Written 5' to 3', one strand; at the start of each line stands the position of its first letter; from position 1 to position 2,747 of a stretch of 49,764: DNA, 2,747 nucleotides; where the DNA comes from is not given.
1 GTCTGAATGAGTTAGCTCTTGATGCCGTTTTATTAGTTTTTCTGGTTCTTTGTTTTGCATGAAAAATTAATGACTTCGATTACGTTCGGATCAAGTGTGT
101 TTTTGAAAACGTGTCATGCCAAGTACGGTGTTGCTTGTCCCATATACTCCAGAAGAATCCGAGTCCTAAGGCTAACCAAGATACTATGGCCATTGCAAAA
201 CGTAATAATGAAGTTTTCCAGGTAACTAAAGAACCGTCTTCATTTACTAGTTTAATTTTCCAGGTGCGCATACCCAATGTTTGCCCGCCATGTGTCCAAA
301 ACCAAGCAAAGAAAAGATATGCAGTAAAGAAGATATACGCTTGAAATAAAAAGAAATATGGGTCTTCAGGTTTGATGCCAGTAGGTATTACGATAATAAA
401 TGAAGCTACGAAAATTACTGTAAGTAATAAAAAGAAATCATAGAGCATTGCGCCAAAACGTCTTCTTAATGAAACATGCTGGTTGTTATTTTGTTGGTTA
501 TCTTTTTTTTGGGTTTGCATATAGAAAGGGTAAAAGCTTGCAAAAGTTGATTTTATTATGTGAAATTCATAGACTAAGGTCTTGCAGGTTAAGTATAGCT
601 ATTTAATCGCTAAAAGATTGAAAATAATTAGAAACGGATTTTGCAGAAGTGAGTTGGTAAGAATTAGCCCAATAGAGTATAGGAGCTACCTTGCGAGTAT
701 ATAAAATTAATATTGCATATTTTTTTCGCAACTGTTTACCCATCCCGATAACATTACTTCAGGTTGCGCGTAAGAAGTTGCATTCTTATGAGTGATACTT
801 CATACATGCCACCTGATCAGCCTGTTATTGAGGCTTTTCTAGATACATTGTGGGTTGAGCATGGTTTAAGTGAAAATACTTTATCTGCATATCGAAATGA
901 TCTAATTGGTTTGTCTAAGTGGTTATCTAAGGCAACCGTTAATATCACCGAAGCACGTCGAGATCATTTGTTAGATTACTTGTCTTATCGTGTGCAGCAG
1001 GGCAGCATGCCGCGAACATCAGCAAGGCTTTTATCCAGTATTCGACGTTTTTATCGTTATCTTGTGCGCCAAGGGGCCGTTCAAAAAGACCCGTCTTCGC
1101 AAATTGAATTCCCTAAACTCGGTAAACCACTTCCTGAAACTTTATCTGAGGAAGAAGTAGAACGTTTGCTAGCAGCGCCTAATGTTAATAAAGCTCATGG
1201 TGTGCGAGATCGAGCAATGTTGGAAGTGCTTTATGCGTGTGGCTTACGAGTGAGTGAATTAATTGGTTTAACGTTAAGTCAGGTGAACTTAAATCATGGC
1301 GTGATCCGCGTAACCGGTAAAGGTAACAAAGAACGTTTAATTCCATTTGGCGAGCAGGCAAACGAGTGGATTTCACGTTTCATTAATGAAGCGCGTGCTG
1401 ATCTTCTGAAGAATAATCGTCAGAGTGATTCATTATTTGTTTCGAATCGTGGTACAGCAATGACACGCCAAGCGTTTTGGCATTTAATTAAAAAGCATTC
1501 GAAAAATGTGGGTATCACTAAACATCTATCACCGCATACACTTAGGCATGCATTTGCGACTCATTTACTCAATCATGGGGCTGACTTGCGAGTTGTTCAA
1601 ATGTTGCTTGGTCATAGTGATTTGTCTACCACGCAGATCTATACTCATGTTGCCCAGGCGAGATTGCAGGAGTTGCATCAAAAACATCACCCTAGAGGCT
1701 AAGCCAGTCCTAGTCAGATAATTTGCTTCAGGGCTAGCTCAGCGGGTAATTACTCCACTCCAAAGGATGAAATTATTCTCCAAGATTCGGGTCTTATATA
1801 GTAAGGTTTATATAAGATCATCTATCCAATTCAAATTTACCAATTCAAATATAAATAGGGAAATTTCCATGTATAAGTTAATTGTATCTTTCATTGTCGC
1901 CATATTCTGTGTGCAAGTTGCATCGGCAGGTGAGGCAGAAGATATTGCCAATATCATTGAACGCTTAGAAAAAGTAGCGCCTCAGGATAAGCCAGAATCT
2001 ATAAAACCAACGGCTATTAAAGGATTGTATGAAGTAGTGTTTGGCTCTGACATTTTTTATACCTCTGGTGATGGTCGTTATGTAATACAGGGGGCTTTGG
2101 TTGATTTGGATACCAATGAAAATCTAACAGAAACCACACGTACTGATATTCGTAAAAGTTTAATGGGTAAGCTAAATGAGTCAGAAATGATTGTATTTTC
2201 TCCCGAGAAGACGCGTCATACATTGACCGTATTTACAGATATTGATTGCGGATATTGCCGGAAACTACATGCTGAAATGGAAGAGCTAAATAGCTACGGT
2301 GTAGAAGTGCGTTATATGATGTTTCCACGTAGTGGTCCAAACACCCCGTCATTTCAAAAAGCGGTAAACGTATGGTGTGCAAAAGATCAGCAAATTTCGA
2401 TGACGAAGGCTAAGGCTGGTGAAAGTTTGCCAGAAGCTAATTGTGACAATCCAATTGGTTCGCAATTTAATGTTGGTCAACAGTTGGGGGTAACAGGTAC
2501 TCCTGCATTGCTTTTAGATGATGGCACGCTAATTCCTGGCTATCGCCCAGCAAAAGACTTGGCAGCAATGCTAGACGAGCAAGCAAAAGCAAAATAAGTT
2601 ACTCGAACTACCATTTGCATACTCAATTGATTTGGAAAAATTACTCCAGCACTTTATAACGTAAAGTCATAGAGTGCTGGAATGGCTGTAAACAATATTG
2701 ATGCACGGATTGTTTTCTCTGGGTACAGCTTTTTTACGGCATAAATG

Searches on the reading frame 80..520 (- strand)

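Call 37: search_protein_families(library=pfam, proteins=[window:80-520:-], max_evalue=0.00001)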
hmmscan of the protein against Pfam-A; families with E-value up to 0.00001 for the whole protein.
window:80-520:- (146 aa): 1 family
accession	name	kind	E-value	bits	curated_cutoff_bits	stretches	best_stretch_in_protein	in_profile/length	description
PF06271.18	RDD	-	3.3e-23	82.9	24.1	1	17-139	3-136/137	RDD family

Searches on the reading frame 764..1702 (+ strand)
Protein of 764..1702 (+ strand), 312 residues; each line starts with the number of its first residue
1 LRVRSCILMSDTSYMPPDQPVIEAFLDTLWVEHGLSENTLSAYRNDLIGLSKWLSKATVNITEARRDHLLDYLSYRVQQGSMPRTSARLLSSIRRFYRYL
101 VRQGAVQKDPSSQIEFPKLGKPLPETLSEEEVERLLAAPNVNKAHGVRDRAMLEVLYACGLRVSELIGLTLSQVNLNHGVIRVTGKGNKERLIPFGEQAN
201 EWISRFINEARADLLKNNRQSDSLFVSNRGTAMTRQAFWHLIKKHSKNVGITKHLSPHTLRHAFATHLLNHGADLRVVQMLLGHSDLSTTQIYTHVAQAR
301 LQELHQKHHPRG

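Call 37: search_protein_families(library=pfam, proteins=[window:764-1702:+], max_evalue=0.00001)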
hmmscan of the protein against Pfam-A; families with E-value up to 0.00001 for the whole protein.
window:764-1702:+ (312 aa): 3 families
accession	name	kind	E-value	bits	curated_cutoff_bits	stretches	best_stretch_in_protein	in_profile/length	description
PF00589.27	Phage_integrase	-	2.2e-57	194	27.1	1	126-299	2-171/172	Phage integrase family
PF02899.23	Phage_int_SAM_1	-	3.7e-22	78.8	22.3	1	22-104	1-83/83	Phage integrase, N-terminal SAM-like domain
PF13495.12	Phage_int_SAM_4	-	2.7e-06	28.1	27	0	23-102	3-80/85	Phage integrase, N-terminal SAM-like domain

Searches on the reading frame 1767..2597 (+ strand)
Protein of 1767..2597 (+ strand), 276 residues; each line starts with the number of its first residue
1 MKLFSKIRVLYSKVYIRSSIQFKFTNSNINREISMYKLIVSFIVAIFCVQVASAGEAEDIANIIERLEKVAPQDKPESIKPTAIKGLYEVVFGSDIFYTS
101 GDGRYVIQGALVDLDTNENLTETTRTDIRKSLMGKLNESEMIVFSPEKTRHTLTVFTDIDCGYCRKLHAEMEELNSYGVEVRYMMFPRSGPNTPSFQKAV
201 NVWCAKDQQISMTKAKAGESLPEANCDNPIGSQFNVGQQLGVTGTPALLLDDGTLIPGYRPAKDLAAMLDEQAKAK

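Call 37: search_protein_families(library=pfam, proteins=[window:1767-2597:+], max_evalue=0.00001)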
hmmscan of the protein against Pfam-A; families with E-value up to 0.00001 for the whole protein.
window:1767-2597:+ (276 aa): 2 families
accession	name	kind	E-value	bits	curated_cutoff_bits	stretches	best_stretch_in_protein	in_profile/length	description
PF13098.12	Thioredoxin_2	-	1.9e-21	76.8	27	1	148-269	4-104/104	Thioredoxin-like domain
PF10411.14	DsbC_N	-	1.2e-20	73.3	25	1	57-122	4-70/70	Disulfide bond isomerase protein N-terminal domain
